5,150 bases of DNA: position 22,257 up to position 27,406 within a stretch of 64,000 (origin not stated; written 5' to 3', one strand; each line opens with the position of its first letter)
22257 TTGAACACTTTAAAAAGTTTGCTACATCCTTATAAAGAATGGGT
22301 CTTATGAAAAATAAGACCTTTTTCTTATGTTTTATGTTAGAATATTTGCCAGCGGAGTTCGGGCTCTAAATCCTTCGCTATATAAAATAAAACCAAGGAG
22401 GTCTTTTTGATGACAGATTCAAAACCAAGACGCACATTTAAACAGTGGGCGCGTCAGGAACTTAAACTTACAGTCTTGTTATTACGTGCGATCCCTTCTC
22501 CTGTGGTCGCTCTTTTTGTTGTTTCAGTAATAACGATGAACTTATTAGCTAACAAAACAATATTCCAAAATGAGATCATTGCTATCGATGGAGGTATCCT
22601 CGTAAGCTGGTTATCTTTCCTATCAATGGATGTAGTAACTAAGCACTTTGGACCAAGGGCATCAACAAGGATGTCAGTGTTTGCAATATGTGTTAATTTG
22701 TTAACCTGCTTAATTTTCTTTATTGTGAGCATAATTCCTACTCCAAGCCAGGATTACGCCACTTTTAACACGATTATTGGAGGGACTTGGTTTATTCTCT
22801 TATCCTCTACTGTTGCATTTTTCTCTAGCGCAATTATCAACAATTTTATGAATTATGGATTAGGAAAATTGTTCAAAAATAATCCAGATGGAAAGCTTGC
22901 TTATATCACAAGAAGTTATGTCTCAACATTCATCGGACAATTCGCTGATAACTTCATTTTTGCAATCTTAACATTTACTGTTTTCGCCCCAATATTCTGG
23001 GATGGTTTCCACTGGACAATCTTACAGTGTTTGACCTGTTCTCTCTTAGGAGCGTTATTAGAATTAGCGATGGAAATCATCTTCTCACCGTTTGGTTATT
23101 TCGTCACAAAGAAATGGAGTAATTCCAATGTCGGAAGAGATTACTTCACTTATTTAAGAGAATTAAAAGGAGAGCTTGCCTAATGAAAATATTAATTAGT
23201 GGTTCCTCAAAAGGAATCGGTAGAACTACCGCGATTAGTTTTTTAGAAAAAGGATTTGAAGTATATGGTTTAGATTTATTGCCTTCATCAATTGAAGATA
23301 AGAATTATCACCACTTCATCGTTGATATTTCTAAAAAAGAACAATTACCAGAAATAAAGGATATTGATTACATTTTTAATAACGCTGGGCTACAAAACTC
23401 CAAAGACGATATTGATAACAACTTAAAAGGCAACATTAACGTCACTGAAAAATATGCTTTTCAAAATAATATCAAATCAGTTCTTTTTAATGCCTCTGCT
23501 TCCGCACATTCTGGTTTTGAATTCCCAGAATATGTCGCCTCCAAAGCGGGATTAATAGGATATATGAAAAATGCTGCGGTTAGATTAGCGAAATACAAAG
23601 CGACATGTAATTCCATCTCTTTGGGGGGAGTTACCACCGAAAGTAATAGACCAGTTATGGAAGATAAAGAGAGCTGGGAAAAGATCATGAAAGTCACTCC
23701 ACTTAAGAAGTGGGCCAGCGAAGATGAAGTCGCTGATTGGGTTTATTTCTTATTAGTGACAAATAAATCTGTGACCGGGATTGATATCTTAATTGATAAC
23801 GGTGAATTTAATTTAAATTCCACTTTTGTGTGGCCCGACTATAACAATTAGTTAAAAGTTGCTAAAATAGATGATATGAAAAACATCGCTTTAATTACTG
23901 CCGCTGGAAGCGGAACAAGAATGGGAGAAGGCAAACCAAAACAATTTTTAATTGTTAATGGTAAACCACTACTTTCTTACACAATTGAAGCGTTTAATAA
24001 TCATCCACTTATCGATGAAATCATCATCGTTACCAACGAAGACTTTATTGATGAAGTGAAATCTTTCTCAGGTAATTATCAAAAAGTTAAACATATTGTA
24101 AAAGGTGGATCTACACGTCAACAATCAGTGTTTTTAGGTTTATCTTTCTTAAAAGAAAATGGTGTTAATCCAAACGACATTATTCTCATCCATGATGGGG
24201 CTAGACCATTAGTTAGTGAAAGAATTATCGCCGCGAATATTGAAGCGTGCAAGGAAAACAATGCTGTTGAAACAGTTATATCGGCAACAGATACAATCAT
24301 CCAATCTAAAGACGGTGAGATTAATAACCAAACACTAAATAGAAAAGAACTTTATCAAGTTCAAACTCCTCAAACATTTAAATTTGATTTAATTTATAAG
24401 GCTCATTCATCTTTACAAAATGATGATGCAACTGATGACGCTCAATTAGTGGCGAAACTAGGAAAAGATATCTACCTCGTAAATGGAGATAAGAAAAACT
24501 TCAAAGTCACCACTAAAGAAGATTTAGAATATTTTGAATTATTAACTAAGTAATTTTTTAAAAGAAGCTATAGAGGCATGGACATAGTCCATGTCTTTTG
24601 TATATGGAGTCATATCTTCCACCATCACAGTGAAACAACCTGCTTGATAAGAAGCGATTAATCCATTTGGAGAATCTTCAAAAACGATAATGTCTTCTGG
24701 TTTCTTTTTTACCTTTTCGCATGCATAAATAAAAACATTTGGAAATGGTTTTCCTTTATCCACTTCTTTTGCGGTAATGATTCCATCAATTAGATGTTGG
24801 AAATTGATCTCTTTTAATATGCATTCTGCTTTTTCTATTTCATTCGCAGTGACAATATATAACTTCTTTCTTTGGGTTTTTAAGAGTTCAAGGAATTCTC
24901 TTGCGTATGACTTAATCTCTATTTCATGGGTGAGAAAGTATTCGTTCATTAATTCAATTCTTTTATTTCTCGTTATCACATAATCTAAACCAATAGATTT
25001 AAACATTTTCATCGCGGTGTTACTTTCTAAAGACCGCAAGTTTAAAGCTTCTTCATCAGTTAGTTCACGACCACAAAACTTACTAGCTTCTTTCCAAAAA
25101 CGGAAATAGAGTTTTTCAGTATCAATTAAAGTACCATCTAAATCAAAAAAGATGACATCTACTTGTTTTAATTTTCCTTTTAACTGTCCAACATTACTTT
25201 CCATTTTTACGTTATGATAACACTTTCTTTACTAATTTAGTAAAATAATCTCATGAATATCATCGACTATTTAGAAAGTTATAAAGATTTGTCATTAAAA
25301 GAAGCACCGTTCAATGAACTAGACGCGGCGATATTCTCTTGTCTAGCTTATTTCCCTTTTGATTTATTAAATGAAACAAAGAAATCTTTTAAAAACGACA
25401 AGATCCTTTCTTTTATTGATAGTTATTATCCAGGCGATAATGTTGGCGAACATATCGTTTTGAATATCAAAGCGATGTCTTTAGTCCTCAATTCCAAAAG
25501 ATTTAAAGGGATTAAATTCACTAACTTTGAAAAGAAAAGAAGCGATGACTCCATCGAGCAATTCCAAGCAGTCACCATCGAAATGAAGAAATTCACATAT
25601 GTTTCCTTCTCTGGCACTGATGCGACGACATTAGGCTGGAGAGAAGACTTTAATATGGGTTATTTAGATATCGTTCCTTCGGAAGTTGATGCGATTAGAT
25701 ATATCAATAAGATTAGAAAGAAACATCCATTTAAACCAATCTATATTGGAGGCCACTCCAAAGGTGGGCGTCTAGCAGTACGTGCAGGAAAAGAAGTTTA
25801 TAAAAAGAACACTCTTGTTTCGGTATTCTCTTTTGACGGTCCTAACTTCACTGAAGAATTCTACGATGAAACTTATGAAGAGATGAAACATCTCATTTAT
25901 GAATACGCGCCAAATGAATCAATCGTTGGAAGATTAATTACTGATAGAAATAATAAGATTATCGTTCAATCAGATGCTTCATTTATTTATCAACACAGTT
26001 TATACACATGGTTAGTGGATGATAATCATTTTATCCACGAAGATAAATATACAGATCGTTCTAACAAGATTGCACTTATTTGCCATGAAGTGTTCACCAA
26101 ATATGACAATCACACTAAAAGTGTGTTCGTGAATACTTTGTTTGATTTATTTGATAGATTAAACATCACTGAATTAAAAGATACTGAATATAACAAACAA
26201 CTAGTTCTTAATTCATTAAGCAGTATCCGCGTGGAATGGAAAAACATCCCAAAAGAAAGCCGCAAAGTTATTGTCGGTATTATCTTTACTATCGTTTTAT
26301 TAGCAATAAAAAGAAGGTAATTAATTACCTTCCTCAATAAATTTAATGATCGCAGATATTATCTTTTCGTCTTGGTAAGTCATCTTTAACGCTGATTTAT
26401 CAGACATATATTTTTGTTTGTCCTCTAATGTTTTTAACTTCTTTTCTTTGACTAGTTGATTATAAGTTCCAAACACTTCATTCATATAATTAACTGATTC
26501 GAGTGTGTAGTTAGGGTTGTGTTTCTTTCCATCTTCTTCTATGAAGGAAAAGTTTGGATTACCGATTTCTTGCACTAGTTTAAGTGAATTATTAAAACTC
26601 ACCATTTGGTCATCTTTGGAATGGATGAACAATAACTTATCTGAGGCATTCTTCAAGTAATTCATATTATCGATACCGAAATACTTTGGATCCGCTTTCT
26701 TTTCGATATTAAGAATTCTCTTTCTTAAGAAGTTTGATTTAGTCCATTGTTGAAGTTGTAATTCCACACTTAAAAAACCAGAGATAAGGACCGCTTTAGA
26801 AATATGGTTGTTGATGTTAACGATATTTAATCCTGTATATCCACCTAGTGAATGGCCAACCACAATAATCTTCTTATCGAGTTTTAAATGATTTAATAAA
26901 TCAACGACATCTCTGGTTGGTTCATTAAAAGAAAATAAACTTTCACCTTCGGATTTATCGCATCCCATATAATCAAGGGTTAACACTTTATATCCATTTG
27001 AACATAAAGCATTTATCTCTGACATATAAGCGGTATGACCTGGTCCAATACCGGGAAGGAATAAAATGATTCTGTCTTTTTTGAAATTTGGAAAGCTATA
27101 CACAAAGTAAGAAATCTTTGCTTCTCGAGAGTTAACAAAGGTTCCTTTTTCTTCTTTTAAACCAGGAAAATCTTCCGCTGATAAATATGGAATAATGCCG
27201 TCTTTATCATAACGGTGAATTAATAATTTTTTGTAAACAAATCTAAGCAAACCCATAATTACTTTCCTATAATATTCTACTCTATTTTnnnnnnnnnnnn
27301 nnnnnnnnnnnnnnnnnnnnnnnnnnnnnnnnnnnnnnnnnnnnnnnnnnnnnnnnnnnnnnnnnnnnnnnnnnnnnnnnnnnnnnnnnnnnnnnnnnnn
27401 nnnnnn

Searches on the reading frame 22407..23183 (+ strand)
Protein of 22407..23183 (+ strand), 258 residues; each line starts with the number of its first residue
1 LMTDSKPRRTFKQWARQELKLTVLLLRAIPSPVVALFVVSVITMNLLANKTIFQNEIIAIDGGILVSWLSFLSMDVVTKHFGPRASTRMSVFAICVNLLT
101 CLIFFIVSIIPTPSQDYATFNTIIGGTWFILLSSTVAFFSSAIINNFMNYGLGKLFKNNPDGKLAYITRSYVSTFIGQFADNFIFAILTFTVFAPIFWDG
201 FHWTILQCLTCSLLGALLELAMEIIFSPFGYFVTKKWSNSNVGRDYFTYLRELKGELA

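Call 51: search_protein_families(library=pfam, proteins=[window:22407-23183:+], max_evalue=0.00001)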
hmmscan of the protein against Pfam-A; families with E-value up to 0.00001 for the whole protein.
window:22407-23183:+ (258 aa): 1 family
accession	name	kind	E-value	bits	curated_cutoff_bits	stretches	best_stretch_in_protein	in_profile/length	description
PF02592.20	Vut_1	-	3.6e-23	83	27.2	1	61-233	1-152/152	Putative vitamin uptake transporter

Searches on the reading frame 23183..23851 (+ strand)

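Call 80: search_protein_families(library=pfam, proteins=[window:23183-23851:+], max_evalue=0.0001)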
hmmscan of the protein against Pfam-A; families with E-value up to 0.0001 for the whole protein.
window:23183-23851:+ (222 aa): 3 families
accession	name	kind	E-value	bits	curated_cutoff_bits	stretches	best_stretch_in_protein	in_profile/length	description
PF13561.12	adh_short_C2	-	5e-20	72.5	27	1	10-207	6-234/236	Enoyl-(Acyl carrier protein) reductase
PF00106.31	adh_short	-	4.1e-15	56.2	26.6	1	3-162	3-194/195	short chain dehydrogenase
PF01370.27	Epimerase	-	7.3e-05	22.7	20.9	0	3-107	1-117/240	NAD dependent epimerase/dehydratase family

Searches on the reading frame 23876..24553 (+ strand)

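Call 51: search_protein_families(library=pfam, proteins=[window:23876-24553:+], max_evalue=0.00001)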
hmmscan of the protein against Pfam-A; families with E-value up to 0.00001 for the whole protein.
window:23876-24553:+ (225 aa): 3 families
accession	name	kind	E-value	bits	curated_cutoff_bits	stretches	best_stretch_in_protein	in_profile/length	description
PF01128.25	IspD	-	1.6e-59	201.8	27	1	4-221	2-216/221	2-C-methyl-D-erythritol 4-phosphate cytidylyltransferase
PF12804.13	NTP_transf_3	-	1.8e-11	44.9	27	1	5-130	1-116/160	MobA-like NTP transferase domain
PF02348.25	CTP_transf_3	-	8.5e-09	36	22.6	1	22-141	16-130/217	Cytidylyltransferase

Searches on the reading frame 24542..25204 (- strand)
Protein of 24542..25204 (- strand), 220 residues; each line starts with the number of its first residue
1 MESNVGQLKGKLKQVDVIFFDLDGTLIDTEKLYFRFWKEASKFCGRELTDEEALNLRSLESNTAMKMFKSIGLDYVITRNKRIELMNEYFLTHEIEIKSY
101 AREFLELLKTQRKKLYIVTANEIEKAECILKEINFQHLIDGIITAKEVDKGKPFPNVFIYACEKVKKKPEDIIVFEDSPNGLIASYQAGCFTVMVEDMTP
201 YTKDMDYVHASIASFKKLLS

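Call 51: search_protein_families(library=pfam, proteins=[window:24542-25204:-], max_evalue=0.00001)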
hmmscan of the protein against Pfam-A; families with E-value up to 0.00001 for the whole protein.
window:24542-25204:- (220 aa): 3 families
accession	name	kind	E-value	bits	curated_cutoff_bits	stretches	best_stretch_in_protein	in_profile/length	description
PF13419.12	HAD_2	-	5e-32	111.9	23.8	1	18-195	1-178/178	Haloacid dehalogenase-like hydrolase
PF00702.32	Hydrolase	-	2.7e-25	90.3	26.4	1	15-189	1-191/191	haloacid dehalogenase-like hydrolase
PF12710.13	HAD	-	3.9e-07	31.1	27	1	18-145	1-141/189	haloacid dehalogenase-like hydrolase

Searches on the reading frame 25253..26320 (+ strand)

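Call 19: search_protein_families(library=pfam, proteins=[window:25253-26320:+], max_evalue=0.001)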
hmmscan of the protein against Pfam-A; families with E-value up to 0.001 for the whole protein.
window:25253-26320:+ (355 aa): 2 families
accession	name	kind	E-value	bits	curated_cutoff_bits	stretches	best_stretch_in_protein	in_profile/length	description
PF11187.14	Mbeg1-like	-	2.2e-53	181.5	21.1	1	80-298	3-224/224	Mbeg1-like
PF01764.32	Lipase_3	-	0.00033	21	22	1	150-228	52-135/140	Lipase (class 3)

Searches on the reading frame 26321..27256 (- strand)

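Call 19: search_protein_families(library=pfam, proteins=[window:26321-27256:-], max_evalue=0.001)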
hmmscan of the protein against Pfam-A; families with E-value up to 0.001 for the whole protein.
window:26321-27256:- (311 aa): 6 families
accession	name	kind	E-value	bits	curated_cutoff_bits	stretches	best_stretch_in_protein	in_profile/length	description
PF00561.26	Abhydrolase_1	-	1.5e-15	58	25.8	1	63-172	2-119/245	alpha/beta hydrolase fold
PF12146.15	Hydrolase_4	-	9.4e-15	55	27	1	60-174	3-125/239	Serine aminopeptidase, S33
PF12697.13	Abhydrolase_6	-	5e-11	44.1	26.3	1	64-165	1-99/217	Alpha/beta hydrolase family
PF00326.27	Peptidase_S9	-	7.7e-10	39.1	22.6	1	127-231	63-170/213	Prolyl oligopeptidase family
PF10230.15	LIDHydrolase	-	1.3e-08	35.3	27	1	67-163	8-121/262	Lipid-droplet associated hydrolase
PF06821.19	Ser_hydrolase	-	2.4e-05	24.8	22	1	126-234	53-144/172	Serine hydrolase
